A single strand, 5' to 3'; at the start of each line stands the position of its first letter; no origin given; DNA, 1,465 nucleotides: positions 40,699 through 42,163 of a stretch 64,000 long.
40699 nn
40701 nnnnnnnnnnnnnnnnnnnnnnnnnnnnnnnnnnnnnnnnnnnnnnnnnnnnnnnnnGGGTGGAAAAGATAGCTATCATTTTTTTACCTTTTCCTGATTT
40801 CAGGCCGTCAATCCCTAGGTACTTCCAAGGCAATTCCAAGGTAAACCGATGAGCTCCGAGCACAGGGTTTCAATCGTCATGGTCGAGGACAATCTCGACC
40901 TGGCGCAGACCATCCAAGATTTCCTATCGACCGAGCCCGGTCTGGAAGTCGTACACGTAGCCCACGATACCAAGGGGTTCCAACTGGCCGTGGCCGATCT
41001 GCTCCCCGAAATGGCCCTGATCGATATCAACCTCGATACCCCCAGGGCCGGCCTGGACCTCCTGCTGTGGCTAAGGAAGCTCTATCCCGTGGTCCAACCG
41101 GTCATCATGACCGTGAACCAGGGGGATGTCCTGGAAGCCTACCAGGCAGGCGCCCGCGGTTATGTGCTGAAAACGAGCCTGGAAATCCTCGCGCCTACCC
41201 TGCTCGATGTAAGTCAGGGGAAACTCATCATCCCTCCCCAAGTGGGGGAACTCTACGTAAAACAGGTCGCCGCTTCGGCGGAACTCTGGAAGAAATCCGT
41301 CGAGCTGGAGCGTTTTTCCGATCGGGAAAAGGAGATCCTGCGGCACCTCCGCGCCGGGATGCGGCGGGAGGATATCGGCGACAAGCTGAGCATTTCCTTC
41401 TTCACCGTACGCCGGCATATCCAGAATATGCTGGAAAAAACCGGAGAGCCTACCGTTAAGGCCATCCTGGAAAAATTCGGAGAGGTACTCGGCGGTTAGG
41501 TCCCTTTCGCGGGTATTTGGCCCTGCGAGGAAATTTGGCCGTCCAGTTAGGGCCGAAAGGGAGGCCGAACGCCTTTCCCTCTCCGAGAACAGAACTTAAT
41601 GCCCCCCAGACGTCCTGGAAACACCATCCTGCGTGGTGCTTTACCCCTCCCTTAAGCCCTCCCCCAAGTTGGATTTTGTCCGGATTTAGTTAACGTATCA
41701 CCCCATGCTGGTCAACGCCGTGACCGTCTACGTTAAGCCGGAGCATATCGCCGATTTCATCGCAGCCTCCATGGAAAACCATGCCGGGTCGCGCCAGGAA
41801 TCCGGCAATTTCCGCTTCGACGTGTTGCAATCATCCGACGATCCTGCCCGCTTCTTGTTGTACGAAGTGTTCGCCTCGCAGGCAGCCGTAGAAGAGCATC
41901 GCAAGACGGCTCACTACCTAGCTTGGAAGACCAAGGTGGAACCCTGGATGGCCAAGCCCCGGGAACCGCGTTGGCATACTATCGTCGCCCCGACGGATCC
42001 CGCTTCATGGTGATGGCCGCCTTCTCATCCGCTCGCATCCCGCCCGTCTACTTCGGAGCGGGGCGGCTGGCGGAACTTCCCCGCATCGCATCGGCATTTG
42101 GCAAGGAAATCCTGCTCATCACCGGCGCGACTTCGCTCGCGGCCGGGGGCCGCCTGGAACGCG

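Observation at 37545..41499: Histidine kinase and LuxR-type response regulator linked by a shared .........(C) promoter motif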

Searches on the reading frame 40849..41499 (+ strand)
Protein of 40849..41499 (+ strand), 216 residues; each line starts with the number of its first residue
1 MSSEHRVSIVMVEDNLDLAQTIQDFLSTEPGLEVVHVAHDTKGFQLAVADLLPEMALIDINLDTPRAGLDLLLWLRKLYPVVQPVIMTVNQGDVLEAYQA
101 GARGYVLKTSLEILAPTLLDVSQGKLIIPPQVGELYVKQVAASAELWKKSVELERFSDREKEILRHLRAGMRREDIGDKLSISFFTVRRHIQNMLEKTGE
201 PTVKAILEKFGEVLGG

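Call 7: search_protein_families(library=pfam, proteins=[window:40849-41499:+], max_evalue=0.01)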
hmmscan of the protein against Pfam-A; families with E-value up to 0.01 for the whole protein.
window:40849-41499:+ (216 aa): 2 families
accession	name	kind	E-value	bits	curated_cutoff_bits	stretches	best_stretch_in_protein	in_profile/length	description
PF00072.30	Response_reg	-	3.5e-11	43.7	30.2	1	9-109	1-100/111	Response regulator receiver domain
PF00196.25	GerE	-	1.4e-09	37.9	23.5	1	156-197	3-44/57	Bacterial regulatory proteins, luxR family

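Call 36: find_related_loci(query=window:40849-41496:+, collection=metagenome_contigs, flank=8000)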
Query window:40849-41496:+ (216 aa) in metagenome_contigs; peptide patterns used: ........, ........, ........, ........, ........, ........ (x = any residue, [..] = any of these).
228 stretches matched a pattern; 16 encode a relative of the query (tblastn E <= 1e-3); 15 distinct loci.
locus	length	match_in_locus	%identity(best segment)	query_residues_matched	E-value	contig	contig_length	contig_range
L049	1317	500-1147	78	1-216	7e-124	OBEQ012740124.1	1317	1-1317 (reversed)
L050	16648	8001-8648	76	1-216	3e-113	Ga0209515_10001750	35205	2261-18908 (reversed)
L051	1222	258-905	75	1-216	5e-114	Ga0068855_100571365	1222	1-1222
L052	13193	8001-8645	74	1-215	2e-104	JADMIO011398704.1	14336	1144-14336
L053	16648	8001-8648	71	1-216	2e-100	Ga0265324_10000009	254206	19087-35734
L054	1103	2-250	78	134-216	5e-41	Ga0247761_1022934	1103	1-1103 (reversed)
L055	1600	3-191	83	153-215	6e-29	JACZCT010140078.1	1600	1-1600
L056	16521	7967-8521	30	7-199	2e-17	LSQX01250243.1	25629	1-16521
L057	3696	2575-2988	32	54-199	7e-16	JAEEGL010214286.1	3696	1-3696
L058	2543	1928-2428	26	25-199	8e-14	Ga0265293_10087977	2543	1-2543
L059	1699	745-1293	28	9-199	1e-10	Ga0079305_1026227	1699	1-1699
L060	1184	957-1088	50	156-199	1e-9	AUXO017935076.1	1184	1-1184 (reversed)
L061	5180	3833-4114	32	96-199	7e-9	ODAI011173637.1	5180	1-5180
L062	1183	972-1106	47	153-197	1e-6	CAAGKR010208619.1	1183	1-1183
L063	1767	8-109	53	169-202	8e-6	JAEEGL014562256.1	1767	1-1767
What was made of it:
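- Tried and rejected: Metagenome scan with the regulator: only five useful orthologous loci (call 36).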

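Call 39: search_solved_structures(query=window:40849-41496:+, max_evalue=0.00001)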
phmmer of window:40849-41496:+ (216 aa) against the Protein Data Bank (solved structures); distinct sequences matched with E-value up to 0.00001: 10.
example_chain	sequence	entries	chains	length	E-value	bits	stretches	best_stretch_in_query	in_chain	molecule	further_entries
5hev_A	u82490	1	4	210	3.7e-15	59.5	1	7-198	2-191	Response regulator protein VraR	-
1a04_A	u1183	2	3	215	6.8e-13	52.1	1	4-198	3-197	NITRATE/NITRITE RESPONSE REGULATOR PROTEIN NARL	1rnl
7ve6_A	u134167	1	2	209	7.3e-13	52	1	7-199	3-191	Response regulator protein VraR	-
4gvp_A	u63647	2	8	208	7.9e-13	51.9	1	8-199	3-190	Response regulator protein vraR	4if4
3c3w_A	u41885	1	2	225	1.9e-12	50.6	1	7-200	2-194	TWO COMPONENT TRANSCRIPTIONAL REGULATORY PROTEIN DEVR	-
4hye_A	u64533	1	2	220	3.1e-10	43.4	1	4-198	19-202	Response regulator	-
4ldz_A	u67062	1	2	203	1.3e-09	41.5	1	6-198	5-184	Transcriptional regulatory protein DesR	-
4zmr_A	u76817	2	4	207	1.6e-09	41.2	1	7-198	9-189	Response regulator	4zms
4yn8_A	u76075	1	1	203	7.7e-08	35.6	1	68-201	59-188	Response regulator ChrA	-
3cz5_A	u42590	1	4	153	2.5e-06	30.7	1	8-133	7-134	Two-component response regulator, LuxR family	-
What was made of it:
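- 40849..41499 (+): NarL/VraR-like response regulator, 216 aa: REC with E13, D14, D59, T88 and K108, plus a GerE helix-turn-helix. Closest solved structures are VraR, NarL and DevR (call 39).
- On NarL/FixJ (LuxR-type) response regulator: Aligns over its full length to NarL and VraR (call 39).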

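Call 40: search_protein_families(library=ncbifam, proteins=[window:40849-41499:+], max_evalue=0.001)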
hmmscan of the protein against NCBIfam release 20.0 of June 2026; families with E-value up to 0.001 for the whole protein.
window:40849-41499:+ (216 aa): 24 families
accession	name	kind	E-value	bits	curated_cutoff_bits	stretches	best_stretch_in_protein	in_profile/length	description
NF047785.1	respo_reg_MadR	equivalog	7.6e-23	81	300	1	7-198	1-191/209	MadR family response regulator transcription factor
NF007935.0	PRK10651.1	equivalog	3e-22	78.9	250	1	1-198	1-198/216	two-component system response regulator NarL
NF011896.0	PRK15369.1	equivalog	1.1e-20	74.2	242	1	7-198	4-192/211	two component system response regulator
NF007708.0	PRK10403.1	equivalog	2.3e-15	56.6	343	1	4-197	4-195/215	nitrate/nitrite response regulator protein NarP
NF052445.1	RespRegMctR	equivalog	1.8e-13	50.4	300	1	7-200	2-189/205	two-component system response regulator MctR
TIGR03020.2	EpsA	equivalog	6.1e-10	39.1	170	1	147-197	182-232/247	XrtB/PEP-CTERM-associated transcriptional regulator EpsA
TIGR02875.1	spore_0_A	equivalog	5.8e-09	35.6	200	1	5-155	1-144/262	sporulation transcription factor Spo0A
NF007018.1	PRK09483.1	equivalog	7.9e-08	32.2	280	1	7-197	2-190/217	UvrY/SirA/GacA family response regulator transcription factor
NF052366.1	photon_PedR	equivalog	8.7e-08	32.2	120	1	156-199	3-46/74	photosynthetic electron transport-dependent transcriptional regulator PedR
NF007505.1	PRK10100.1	equivalog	9.6e-08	31.9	250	1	114-197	106-186/204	biofilm master transcriptional regulator CsgD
NF041830.1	RR_TF_ErdR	exception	2.9e-07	30.4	390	1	54-200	51-195/213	response regulator transcription factor ErdR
NF007685.0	PRK10360.1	equivalog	1e-06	28.7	258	1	7-199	2-181/196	response regulator transcription factor UhpA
NF007403.0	PRK09935.1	equivalog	2.3e-06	27.4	271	1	54-203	51-197/210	fimbria biosynthesis transcriptional regulator FimZ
NF006900.1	PRK09390.1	equivalog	3.2e-06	26.8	255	1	6-197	4-184/203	response regulator FixJ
NF001965.0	PRK00742.1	subfamily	4e-05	23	293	1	6-114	3-113/357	chemotaxis-specific protein-glutamate methyltransferase CheB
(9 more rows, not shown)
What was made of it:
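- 40849..41499 (+): NCBIfam partial matches to MadR and NarL, below cut-off (call 40).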

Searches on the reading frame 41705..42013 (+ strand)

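Call 7: search_protein_families(library=pfam, proteins=[window:41705-42013:+], max_evalue=0.01)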
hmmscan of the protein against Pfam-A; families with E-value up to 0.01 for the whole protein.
window:41705-42013:+ (102 aa): 1 family
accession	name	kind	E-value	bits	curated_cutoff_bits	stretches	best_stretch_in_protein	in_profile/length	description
PF03992.22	ABM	-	1.8e-19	70.1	23.1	1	1-76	1-77/78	Antibiotic biosynthesis monooxygenase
